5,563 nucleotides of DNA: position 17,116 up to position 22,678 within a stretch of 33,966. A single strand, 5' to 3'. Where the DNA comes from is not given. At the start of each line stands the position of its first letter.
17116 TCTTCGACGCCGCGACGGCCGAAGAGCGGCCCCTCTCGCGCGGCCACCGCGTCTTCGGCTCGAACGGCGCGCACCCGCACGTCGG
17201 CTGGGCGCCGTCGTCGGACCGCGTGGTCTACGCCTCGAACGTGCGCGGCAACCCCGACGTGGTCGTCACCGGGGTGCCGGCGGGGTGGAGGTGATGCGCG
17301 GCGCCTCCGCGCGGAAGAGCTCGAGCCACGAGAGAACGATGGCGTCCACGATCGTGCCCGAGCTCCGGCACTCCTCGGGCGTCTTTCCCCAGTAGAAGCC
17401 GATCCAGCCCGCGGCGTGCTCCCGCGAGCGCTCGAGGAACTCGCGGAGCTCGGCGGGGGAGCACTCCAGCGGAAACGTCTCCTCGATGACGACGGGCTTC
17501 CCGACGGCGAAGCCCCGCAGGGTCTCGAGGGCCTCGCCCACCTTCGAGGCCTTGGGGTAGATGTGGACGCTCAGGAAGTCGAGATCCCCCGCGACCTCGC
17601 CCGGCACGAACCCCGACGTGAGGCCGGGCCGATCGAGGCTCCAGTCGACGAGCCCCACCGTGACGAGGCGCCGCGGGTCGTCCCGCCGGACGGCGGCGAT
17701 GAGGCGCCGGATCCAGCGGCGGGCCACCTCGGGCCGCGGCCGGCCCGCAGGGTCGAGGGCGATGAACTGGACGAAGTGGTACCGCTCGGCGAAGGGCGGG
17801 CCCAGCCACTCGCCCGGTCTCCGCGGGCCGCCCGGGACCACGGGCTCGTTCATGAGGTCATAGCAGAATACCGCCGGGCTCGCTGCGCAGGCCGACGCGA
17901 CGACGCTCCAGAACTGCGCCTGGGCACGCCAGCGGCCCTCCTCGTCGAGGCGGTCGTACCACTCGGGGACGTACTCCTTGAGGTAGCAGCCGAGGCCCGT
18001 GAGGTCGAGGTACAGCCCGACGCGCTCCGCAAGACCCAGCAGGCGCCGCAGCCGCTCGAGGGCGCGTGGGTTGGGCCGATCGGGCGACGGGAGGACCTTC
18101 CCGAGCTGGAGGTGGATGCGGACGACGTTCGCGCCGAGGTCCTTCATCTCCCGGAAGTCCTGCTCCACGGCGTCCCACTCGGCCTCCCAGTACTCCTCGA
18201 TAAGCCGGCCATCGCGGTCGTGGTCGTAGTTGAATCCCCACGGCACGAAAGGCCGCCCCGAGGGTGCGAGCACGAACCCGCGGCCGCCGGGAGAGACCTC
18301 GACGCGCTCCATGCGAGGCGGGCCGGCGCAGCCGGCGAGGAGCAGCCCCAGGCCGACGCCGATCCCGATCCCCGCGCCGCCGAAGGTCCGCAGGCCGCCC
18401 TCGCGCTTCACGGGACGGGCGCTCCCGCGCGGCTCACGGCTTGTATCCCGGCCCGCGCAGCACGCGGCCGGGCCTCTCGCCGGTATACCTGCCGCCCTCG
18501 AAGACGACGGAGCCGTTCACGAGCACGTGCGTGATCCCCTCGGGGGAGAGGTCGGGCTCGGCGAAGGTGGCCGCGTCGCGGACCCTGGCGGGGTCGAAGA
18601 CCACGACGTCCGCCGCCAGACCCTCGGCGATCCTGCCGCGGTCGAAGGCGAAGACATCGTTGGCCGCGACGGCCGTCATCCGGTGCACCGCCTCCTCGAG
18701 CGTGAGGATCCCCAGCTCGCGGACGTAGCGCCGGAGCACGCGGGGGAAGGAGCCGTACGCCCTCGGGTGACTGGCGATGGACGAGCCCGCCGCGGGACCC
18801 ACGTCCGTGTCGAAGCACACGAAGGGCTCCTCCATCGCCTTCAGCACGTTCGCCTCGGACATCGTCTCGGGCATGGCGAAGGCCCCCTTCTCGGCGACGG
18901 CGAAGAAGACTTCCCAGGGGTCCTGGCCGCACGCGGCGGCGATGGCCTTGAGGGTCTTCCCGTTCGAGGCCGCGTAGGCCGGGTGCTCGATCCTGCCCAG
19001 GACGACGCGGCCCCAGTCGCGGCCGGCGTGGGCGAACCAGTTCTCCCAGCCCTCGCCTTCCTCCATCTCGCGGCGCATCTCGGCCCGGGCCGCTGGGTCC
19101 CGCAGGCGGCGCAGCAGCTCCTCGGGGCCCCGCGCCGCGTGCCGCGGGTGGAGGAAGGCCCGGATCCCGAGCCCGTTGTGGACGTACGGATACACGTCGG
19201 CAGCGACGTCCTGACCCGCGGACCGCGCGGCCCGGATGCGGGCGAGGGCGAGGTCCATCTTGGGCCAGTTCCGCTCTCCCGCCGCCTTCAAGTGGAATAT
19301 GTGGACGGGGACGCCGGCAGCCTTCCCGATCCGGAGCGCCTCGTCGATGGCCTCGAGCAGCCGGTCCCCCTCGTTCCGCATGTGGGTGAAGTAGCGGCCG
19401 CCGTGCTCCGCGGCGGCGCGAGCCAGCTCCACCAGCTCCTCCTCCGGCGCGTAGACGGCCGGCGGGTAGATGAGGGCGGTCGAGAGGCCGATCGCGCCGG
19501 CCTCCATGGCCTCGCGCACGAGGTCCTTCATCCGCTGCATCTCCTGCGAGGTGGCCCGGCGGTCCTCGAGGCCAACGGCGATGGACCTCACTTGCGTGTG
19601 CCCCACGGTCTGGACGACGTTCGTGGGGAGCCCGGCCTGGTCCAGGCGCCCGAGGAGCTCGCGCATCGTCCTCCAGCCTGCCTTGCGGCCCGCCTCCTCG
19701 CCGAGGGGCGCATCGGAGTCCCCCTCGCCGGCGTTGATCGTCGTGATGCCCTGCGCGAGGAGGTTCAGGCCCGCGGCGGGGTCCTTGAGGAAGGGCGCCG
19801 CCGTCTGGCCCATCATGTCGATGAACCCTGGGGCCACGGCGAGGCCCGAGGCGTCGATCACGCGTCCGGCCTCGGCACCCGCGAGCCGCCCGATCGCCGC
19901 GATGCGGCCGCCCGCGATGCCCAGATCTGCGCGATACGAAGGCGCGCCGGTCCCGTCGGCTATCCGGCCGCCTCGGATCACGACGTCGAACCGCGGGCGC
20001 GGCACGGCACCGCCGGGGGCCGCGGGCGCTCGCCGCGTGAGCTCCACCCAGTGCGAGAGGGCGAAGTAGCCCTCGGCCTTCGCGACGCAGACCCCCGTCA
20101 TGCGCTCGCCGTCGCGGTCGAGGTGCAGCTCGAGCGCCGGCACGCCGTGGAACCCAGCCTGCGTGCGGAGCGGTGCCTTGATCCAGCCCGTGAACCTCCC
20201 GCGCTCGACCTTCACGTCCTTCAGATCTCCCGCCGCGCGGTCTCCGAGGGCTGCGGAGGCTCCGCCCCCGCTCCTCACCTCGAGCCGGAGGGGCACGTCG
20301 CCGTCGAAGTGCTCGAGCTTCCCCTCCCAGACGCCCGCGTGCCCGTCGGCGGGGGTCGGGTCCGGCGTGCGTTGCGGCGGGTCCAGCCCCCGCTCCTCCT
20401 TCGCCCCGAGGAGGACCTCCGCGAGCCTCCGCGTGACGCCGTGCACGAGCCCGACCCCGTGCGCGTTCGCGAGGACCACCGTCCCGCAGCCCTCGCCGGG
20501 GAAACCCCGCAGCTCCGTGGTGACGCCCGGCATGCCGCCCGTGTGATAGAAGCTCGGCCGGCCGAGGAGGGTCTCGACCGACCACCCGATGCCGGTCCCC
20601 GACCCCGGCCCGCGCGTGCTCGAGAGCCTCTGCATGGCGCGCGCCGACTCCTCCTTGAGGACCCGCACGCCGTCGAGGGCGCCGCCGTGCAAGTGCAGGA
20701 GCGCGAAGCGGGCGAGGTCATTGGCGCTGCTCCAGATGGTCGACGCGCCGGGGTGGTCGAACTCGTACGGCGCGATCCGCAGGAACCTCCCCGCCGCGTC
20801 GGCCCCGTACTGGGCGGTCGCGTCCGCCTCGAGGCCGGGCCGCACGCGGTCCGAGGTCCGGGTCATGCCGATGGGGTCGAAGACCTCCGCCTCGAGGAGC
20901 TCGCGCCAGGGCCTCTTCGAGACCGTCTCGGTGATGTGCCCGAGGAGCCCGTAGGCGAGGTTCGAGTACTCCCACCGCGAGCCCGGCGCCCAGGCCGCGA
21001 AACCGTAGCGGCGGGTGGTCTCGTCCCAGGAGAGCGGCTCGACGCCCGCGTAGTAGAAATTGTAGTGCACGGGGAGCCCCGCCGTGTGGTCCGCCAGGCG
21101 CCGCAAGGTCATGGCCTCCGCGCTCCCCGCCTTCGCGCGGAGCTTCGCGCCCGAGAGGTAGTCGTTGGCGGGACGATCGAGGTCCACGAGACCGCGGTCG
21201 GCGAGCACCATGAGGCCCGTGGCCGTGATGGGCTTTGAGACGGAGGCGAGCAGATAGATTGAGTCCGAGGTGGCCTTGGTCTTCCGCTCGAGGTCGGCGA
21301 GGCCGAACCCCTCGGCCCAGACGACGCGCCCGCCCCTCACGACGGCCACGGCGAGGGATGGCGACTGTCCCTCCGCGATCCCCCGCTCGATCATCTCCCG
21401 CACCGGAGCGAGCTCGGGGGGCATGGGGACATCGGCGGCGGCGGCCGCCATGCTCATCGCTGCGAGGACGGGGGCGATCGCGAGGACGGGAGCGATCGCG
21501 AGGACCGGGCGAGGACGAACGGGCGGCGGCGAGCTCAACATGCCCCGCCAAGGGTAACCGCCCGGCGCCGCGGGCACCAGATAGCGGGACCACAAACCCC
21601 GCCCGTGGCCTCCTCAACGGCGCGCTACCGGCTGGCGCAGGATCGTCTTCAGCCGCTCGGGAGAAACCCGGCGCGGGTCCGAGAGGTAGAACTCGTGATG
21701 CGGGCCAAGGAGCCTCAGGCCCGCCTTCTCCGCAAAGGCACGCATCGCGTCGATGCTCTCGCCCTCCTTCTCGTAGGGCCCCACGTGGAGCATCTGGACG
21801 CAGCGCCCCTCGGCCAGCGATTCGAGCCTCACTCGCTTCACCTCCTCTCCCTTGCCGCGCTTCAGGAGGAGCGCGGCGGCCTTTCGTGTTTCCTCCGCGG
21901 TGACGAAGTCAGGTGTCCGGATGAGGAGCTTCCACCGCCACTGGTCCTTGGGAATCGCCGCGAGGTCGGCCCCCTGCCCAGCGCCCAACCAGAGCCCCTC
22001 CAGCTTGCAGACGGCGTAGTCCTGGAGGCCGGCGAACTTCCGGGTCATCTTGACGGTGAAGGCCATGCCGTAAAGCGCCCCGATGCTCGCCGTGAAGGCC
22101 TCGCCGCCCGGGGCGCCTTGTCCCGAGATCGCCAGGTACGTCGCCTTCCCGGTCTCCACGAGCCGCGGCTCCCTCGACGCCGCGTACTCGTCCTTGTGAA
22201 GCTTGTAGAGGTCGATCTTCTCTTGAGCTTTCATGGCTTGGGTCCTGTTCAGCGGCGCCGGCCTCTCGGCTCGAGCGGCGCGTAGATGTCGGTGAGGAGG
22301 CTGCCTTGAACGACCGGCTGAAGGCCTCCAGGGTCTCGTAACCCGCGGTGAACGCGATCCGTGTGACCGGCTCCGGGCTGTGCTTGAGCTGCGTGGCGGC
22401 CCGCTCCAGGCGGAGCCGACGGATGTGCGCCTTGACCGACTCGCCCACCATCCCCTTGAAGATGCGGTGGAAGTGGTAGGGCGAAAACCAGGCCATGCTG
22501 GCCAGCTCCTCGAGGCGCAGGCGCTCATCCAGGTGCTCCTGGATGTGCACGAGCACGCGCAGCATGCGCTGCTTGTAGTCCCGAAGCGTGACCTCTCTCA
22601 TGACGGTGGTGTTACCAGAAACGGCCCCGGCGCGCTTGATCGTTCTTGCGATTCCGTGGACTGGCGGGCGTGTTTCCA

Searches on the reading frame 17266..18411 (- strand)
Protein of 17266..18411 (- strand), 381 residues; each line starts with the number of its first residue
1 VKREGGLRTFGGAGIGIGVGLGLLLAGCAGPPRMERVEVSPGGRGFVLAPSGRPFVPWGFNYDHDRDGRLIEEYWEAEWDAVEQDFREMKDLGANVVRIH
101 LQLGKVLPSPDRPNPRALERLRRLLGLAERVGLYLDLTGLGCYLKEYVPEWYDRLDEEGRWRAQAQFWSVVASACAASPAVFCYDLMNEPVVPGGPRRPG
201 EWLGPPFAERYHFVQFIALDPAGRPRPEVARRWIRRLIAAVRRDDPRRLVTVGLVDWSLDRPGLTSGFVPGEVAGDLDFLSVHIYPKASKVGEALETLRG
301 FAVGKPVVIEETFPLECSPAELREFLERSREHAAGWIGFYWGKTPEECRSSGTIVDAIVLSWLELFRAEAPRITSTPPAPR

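Call 14: search_protein_families(library=pfam, proteins=[window:17266-18411:-], max_evalue=0.01)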
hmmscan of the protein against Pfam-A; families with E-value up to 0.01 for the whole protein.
window:17266-18411:- (381 aa): 1 family
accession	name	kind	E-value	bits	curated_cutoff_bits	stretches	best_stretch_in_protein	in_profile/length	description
PF00150.24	Cellulase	-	6.2e-11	42.7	23.5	1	75-290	17-200/272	Cellulase (glycosyl hydrolase family 5)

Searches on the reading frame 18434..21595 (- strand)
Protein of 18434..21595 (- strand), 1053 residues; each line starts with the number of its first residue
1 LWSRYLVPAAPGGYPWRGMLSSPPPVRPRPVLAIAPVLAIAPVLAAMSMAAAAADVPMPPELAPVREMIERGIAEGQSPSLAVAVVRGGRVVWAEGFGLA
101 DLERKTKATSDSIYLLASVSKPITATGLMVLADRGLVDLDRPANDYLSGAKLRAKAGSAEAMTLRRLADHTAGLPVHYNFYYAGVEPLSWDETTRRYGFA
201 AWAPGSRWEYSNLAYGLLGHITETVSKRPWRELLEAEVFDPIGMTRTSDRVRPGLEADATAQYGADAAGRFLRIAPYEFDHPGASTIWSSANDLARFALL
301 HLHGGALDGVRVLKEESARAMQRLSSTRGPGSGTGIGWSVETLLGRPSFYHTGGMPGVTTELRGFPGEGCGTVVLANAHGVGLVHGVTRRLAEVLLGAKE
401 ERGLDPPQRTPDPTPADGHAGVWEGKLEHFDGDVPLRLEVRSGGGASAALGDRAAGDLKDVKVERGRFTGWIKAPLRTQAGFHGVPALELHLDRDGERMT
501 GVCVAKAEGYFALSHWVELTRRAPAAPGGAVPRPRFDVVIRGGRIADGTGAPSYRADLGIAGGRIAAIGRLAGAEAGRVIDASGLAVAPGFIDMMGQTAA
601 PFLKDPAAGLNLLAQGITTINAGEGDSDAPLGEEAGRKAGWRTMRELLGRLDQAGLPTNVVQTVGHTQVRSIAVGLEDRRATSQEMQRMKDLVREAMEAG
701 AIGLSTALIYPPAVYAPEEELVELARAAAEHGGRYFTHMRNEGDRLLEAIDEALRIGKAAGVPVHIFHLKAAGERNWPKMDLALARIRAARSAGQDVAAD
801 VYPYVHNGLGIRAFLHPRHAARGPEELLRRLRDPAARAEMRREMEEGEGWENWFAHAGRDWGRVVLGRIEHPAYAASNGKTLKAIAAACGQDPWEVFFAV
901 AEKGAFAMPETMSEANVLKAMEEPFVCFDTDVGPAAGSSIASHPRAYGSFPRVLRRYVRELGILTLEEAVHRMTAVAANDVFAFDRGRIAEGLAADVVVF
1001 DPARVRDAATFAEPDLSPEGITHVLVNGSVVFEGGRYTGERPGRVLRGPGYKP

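Call 14: search_protein_families(library=pfam, proteins=[window:18434-21595:-], max_evalue=0.01)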
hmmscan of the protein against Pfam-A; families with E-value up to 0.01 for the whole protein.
window:18434-21595:- (1053 aa): 3 families
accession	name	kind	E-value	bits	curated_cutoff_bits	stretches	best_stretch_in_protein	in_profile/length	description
PF00144.29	Beta-lactamase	-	7.4e-62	209.9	27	1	65-380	1-312/329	Beta-lactamase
PF07969.17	Amidohydro_3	-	6.3e-25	89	29.7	1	578-1032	1-472/472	Amidohydrolase family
PF01979.26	Amidohydro_1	-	0.00044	20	25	0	926-1031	245-345/345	Amidohydrolase family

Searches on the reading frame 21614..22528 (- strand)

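Call 14: search_protein_families(library=pfam, proteins=[window:21614-22528:-], max_evalue=0.01)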
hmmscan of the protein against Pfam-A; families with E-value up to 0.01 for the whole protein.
window:21614-22528:- (304 aa): 1 family
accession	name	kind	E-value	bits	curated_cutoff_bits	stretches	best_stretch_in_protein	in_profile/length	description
PF06445.20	GyrI-like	-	1.9e-11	44.9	26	1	209-297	60-150/155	GyrI-like small molecule binding domain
